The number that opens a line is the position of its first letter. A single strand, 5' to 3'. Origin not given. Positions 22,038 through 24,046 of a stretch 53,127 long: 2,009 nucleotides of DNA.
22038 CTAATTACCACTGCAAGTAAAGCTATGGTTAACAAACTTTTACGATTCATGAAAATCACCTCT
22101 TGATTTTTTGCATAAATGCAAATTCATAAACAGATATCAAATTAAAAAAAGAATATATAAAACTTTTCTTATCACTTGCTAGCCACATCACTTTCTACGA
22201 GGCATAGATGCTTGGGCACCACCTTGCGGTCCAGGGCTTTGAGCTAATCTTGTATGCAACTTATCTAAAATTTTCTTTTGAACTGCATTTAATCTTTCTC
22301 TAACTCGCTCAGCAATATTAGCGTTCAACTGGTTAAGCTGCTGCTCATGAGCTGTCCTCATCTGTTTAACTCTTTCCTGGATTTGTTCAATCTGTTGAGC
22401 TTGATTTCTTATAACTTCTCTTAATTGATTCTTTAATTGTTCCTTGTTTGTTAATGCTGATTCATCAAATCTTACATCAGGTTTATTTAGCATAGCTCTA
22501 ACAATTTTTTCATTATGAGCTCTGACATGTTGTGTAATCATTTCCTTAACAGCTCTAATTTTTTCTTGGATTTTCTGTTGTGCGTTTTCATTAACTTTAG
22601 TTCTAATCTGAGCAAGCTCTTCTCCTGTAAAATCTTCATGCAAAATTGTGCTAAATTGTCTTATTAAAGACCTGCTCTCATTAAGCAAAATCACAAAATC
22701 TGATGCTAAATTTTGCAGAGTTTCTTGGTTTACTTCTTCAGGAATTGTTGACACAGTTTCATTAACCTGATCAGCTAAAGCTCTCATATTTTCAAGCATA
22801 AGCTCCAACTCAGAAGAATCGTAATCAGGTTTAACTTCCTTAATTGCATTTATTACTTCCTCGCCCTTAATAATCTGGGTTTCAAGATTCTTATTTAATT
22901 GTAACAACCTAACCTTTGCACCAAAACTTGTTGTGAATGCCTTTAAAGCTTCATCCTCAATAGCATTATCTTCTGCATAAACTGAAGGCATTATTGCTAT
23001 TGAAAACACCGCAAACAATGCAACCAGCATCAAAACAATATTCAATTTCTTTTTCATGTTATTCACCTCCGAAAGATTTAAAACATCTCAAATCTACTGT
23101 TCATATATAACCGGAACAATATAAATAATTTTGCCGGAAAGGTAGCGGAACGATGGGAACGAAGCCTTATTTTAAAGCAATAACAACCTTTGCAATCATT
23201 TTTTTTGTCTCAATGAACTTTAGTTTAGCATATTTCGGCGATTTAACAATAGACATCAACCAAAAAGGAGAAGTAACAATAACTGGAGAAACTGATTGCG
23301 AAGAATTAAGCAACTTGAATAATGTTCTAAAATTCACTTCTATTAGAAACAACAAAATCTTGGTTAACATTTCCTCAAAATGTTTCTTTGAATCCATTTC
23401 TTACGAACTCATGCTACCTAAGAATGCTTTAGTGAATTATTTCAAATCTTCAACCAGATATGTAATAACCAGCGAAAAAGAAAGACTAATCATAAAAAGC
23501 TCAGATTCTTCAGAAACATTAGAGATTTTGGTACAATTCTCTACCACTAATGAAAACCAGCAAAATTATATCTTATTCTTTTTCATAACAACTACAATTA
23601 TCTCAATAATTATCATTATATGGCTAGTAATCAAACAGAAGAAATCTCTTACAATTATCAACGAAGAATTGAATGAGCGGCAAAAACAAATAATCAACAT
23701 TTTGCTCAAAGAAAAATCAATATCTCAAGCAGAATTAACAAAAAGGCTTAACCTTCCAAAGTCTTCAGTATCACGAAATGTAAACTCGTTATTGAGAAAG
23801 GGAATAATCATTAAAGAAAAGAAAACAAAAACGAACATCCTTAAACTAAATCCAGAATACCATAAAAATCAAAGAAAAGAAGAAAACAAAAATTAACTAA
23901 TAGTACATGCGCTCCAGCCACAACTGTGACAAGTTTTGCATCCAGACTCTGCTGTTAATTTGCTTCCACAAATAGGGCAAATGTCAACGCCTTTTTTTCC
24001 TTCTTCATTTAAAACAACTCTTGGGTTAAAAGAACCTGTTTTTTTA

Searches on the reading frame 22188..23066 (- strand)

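Call 50: search_protein_families(library=pfam, proteins=[window:22188-23066:-], max_evalue=0.01)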
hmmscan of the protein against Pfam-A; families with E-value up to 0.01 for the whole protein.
window:22188-23066:- (292 aa): 2 families
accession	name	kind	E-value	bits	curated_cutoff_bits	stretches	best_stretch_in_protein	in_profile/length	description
PF11898.13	DUF3418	-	0.0022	17.2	25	1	97-264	288-454/582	Domain of unknown function (DUF3418)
PF19499.4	DUF6034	-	0.0089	15.4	27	1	26-130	82-185/481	Family of unknown function (DUF6034)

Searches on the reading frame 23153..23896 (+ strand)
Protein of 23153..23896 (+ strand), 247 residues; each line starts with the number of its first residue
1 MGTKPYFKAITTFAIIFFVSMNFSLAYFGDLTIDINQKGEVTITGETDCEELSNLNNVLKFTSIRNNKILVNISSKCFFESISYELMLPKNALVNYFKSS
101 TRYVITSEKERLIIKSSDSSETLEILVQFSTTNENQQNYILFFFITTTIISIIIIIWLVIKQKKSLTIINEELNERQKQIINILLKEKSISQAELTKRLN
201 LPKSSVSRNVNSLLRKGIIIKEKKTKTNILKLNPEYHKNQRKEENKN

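Call 50: search_protein_families(library=pfam, proteins=[window:23153-23896:+], max_evalue=0.01)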
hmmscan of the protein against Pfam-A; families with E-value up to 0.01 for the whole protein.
window:23153-23896:+ (247 aa): 13 families
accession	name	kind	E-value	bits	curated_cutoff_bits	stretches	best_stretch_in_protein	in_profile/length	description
PF13412.12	HTH_24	-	2.9e-10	40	21.9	1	173-219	1-47/48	Winged helix-turn-helix DNA-binding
PF12802.13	MarR_2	-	5.7e-09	36.4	27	1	174-222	4-53/61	MarR family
PF01978.25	TrmB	-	2.3e-06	27.8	25.6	1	173-227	6-60/68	Sugar-specific transcriptional regulator TrmB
PF24034.1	DUF7343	-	5.1e-06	26.7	27.6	1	177-232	5-61/62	Domain of unknown function (DUF7343)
PF01047.28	MarR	-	6.1e-06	26.5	24.6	1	173-225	1-53/59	MarR family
PF08279.18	HTH_11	-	0.00011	22.5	25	1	176-222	1-48/55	HTH domain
PF25212.1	HVO_A0114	-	0.00024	21.3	27.6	1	166-228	13-75/84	HVO_A0114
PF09339.16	HTH_IclR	-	0.00075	19.7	22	1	184-219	12-48/52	IclR helix-turn-helix domain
PF13463.12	HTH_27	-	0.001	19.7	22.2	1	173-224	1-53/68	Winged helix DNA-binding domain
PF04545.22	Sigma70_r4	-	0.0021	18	24.1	1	172-208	4-39/50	Sigma-70, region 4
PF08280.17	HTH_Mga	-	0.0044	17.4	23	1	175-203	5-33/59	M protein trans-acting positive regulator (MGA) HTH domain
PF25213.1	HVO_A0261_N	-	0.0061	16.9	35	0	184-223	19-58/86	HVO_A0261 N-terminal domain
PF01325.25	Fe_dep_repress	-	0.0064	17.1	26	0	186-224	19-57/60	Iron dependent repressor, N-terminal DNA binding domain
